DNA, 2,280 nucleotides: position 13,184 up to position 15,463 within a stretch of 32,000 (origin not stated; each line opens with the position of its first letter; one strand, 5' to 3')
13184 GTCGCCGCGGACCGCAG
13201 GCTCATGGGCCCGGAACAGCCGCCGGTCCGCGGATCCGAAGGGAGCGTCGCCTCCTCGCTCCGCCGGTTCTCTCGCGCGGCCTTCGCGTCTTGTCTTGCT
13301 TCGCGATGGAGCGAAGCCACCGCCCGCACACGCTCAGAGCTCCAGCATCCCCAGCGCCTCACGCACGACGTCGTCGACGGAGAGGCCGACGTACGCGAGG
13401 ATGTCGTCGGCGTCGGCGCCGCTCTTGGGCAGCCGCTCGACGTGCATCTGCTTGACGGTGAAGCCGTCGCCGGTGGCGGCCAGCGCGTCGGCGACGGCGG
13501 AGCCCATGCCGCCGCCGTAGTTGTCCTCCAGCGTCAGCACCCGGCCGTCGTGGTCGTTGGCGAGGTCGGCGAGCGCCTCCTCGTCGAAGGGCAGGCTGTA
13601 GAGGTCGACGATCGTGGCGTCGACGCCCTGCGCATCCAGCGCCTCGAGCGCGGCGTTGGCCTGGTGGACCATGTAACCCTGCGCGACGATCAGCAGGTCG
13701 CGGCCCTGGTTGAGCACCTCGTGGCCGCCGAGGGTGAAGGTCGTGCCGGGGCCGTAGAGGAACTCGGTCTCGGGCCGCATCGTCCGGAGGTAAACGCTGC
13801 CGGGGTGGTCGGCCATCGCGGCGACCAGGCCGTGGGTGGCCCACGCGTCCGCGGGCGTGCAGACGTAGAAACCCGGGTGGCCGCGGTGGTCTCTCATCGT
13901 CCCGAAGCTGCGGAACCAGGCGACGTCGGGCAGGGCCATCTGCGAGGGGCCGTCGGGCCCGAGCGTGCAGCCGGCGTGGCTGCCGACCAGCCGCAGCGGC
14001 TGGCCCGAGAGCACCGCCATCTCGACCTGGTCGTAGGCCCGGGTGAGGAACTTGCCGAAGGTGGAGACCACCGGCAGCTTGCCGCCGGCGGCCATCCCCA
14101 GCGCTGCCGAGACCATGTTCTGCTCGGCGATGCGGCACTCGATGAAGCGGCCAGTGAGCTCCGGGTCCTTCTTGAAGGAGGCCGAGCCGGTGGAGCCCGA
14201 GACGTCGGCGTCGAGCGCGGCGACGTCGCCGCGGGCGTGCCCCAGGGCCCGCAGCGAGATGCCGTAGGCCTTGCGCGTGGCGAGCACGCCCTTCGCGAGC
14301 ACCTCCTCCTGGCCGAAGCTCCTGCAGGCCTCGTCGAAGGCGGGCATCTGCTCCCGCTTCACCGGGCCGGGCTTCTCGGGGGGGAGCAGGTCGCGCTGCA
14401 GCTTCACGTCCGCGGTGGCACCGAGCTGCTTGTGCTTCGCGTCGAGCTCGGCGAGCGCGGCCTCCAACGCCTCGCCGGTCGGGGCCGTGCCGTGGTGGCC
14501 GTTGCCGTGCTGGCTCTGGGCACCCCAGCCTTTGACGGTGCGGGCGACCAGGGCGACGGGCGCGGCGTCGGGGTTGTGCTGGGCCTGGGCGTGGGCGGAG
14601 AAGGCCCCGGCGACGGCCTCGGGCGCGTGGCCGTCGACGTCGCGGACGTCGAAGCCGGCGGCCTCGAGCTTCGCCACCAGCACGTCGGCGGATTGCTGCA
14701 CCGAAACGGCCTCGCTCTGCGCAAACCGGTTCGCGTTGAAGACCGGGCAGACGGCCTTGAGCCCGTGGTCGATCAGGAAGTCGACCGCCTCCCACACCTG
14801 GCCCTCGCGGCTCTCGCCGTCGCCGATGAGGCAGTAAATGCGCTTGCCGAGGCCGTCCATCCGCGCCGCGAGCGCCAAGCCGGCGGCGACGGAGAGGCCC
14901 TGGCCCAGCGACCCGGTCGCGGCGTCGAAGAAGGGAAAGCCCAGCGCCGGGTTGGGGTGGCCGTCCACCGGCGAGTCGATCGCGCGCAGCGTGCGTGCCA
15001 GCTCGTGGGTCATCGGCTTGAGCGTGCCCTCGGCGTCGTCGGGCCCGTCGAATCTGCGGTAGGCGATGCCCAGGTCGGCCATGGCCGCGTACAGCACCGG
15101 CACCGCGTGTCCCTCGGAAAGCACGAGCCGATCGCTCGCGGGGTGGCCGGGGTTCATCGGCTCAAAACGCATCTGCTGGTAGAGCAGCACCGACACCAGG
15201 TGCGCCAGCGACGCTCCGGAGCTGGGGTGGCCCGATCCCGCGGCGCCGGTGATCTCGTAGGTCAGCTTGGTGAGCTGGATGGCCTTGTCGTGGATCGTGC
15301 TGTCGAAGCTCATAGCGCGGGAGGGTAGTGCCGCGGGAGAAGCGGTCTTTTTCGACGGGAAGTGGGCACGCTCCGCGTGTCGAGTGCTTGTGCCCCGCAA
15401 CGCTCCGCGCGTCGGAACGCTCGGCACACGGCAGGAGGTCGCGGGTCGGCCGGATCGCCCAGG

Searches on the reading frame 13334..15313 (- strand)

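Call 97: search_protein_families(library=pfam, proteins=[window:13334-15313:-], max_evalue=0.0001)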
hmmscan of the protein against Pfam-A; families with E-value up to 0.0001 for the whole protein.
window:13334-15313:- (659 aa): 4 families
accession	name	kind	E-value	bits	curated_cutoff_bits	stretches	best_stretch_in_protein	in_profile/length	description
PF02779.29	Transket_pyr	-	8.8e-34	117.1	27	1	344-515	3-171/174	Transketolase, pyrimidine binding domain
PF00456.26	Transketolase_N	-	7.1e-26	91.4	22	1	17-282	12-267/334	Transketolase, thiamine diphosphate binding domain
PF02780.25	Transketolase_C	-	6.6e-19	68.5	25.9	1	532-649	4-124/124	Transketolase, C-terminal domain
PF00676.26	E1_dh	-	3.8e-09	36.4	22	1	133-238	100-204/300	Dehydrogenase E1 component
